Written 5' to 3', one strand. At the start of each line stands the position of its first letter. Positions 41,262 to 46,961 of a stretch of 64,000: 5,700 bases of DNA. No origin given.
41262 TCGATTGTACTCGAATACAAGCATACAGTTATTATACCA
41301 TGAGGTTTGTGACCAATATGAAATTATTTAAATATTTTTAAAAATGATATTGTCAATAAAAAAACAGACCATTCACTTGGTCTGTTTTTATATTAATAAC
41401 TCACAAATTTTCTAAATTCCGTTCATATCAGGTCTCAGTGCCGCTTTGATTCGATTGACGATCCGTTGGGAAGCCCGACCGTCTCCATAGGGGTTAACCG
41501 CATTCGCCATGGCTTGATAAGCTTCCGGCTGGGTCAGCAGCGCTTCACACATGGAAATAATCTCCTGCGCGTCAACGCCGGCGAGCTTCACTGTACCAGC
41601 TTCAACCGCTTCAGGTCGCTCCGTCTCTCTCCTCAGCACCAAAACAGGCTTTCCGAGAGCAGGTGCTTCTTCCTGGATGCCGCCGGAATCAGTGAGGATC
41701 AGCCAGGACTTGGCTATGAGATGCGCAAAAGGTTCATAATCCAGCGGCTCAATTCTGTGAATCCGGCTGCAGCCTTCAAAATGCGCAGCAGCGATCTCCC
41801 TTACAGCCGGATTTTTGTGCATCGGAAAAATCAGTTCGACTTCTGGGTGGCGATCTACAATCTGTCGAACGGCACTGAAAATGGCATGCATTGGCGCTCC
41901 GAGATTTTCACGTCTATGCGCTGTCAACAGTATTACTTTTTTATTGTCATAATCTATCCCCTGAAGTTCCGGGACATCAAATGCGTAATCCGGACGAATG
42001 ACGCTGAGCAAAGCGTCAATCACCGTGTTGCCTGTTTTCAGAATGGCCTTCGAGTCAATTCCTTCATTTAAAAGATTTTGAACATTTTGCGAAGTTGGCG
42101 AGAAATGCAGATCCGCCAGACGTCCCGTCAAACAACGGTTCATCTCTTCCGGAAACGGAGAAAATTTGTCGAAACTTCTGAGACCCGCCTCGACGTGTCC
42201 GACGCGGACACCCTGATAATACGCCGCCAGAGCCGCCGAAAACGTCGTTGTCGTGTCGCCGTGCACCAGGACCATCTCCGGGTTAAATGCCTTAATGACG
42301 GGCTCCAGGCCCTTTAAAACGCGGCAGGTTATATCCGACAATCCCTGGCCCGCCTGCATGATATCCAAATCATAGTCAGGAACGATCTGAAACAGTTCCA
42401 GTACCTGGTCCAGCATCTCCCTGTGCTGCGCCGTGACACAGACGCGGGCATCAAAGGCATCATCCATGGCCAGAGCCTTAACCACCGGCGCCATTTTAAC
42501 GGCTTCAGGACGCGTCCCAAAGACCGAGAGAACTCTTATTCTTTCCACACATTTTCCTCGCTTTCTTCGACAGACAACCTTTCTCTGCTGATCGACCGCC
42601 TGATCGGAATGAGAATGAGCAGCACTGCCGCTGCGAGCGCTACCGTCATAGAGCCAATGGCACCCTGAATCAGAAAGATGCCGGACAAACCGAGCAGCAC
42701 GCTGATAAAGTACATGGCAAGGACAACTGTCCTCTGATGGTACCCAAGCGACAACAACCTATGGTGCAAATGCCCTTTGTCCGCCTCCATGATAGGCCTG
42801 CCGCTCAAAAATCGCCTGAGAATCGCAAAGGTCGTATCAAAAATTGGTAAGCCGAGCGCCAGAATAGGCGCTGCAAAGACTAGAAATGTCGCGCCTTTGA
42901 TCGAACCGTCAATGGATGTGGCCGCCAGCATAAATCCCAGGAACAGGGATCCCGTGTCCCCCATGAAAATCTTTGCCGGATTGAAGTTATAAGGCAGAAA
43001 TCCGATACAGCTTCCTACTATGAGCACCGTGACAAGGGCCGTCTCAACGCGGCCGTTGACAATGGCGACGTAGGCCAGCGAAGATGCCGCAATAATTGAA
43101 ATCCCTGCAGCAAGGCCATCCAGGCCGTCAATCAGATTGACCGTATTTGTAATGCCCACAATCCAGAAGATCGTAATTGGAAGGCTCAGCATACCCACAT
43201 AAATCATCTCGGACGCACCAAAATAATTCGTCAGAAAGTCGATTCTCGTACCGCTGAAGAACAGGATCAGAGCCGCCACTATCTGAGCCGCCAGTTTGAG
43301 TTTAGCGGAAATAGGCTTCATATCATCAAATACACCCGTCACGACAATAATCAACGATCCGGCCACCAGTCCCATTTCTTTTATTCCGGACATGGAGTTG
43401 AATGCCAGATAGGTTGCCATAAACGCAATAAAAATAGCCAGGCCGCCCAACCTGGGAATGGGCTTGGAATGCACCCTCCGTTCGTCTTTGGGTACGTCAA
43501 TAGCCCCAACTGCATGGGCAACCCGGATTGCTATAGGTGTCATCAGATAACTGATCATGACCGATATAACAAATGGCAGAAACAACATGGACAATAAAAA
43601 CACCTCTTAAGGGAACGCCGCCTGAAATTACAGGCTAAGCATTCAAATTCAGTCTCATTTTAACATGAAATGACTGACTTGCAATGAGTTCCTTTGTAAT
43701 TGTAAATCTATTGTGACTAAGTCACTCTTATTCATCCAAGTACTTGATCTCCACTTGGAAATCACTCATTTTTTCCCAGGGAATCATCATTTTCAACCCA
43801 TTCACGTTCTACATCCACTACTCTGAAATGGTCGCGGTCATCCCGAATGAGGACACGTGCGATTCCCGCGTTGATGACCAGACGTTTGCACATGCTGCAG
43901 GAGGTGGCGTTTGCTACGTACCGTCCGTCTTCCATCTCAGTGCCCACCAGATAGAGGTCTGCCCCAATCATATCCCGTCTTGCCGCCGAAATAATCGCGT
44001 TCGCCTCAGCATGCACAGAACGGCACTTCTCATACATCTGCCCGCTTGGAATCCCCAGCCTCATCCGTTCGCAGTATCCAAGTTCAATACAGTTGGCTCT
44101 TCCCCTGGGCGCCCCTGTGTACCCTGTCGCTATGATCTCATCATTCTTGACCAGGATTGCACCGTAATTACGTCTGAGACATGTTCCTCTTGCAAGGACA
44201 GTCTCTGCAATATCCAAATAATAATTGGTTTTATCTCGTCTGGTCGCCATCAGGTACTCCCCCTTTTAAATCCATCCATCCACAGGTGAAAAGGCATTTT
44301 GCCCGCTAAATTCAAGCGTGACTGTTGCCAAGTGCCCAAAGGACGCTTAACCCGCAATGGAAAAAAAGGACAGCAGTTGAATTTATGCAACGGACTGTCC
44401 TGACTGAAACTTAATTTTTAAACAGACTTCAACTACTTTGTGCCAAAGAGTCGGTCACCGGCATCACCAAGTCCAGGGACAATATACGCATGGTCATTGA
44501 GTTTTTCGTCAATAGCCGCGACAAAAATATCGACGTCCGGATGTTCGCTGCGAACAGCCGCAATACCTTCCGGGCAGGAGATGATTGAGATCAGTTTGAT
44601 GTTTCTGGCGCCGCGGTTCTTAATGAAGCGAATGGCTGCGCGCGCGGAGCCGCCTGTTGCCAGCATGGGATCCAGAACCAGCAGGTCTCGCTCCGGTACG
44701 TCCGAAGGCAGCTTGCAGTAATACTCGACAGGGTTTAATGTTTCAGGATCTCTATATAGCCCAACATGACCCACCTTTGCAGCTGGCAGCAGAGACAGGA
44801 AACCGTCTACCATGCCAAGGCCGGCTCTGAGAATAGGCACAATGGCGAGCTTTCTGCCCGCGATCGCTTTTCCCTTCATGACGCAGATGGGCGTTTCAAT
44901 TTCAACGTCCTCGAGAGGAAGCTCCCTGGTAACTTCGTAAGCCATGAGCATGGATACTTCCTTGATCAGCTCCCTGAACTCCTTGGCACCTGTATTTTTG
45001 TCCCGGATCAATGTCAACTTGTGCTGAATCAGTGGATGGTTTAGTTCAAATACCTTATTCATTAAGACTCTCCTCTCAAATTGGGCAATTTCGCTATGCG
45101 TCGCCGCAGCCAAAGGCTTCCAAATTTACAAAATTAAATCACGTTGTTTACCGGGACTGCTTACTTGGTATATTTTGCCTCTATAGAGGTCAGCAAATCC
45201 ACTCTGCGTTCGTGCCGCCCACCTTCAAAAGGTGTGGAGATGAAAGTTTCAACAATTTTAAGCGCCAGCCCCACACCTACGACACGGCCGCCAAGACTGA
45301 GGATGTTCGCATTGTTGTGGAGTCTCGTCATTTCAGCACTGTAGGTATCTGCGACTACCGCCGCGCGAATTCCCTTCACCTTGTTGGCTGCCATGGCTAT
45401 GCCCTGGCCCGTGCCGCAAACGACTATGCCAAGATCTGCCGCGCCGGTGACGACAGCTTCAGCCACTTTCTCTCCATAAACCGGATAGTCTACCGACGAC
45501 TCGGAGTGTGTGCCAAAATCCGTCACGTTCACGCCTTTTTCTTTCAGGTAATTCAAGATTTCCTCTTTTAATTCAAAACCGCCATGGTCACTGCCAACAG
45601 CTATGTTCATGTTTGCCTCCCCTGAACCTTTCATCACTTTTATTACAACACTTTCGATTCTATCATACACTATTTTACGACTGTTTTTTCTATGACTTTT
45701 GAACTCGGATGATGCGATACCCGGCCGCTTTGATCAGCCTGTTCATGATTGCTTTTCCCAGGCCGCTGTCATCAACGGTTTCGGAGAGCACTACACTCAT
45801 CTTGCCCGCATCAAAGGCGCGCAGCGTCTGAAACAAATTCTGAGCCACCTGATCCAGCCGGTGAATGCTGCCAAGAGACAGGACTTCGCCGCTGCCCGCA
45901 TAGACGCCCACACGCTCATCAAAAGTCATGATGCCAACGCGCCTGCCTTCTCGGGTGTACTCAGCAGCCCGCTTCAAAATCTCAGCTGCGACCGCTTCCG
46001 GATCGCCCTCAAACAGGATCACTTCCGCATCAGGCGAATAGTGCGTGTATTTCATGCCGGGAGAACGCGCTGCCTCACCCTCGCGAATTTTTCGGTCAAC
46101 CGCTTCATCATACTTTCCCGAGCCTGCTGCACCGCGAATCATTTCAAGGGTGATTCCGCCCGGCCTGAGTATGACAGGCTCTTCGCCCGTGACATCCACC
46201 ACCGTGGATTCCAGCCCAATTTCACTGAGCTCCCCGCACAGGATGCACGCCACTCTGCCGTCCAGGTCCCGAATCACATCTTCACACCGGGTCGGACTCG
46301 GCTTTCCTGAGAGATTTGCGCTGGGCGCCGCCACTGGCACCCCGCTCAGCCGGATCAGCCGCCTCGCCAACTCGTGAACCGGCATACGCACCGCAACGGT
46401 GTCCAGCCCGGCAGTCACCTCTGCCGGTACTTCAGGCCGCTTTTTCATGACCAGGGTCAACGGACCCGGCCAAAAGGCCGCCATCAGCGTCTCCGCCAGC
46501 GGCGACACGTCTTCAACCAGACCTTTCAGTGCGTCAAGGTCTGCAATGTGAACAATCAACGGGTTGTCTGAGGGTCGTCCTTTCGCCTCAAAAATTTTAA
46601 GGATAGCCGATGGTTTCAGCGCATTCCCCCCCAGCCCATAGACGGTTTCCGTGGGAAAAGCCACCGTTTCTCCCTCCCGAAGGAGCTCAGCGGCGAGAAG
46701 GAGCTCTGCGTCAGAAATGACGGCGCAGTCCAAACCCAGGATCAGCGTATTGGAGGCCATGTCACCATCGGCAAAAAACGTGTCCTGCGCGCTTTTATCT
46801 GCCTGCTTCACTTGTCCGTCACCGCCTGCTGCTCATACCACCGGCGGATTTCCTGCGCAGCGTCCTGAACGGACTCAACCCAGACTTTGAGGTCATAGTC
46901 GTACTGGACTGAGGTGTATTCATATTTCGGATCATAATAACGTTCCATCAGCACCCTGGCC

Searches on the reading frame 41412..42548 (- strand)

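Call 73: search_protein_families(library=pfam, proteins=[window:41412-42548:-], max_evalue=0.00001)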
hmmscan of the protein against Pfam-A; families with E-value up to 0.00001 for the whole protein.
window:41412-42548:- (378 aa): 1 family
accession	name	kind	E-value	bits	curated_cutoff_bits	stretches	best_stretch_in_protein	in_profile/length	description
PF02350.25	Epimerase_2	-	1.3e-116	389.7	30.6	1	25-368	2-347/347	UDP-N-acetylglucosamine 2-epimerase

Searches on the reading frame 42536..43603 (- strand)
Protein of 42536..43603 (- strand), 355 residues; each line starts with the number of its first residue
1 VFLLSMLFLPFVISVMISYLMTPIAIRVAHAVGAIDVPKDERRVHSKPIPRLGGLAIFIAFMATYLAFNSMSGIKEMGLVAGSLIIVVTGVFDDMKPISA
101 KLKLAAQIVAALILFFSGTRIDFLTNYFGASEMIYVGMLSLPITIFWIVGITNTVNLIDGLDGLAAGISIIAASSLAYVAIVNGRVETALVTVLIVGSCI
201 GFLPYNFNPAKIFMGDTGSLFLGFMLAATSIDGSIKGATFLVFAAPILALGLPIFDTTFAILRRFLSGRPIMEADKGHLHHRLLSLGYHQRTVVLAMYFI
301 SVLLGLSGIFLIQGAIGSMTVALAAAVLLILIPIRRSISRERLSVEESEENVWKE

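Call 73: search_protein_families(library=pfam, proteins=[window:42536-43603:-], max_evalue=0.00001)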
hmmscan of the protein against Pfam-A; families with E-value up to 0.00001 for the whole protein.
window:42536-43603:- (355 aa): 1 family
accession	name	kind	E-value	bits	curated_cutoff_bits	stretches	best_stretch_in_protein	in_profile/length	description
PF00953.26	Glycos_transf_4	-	4.1e-45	154.1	27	1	78-233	3-159/160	Glycosyl transferase family 4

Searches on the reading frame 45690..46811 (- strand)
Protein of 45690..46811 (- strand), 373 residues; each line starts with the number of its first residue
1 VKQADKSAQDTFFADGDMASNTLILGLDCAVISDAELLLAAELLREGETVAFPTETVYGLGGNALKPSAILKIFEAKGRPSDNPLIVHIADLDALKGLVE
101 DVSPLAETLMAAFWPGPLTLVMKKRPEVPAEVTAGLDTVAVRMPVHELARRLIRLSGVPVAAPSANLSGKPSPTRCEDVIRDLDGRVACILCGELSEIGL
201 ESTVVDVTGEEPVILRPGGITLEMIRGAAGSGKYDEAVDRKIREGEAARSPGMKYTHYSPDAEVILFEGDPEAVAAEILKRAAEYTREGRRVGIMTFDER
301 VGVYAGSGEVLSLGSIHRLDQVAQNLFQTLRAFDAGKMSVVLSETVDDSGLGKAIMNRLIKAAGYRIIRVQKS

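Call 74: search_protein_families(library=pfam, proteins=[window:45690-46811:-], max_evalue=0.00001)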
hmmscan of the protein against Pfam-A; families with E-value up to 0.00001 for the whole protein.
window:45690-46811:- (373 aa): 2 families
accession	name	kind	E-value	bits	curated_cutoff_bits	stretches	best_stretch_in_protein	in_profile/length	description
PF01300.24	Sua5_yciO_yrdC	-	3e-60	203.2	25.1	1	42-218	1-178/178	Telomere recombination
PF03481.19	Sua5_C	-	4.3e-35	121.7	22.9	1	220-364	1-136/136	Threonylcarbamoyl-AMP synthase, C-terminal domain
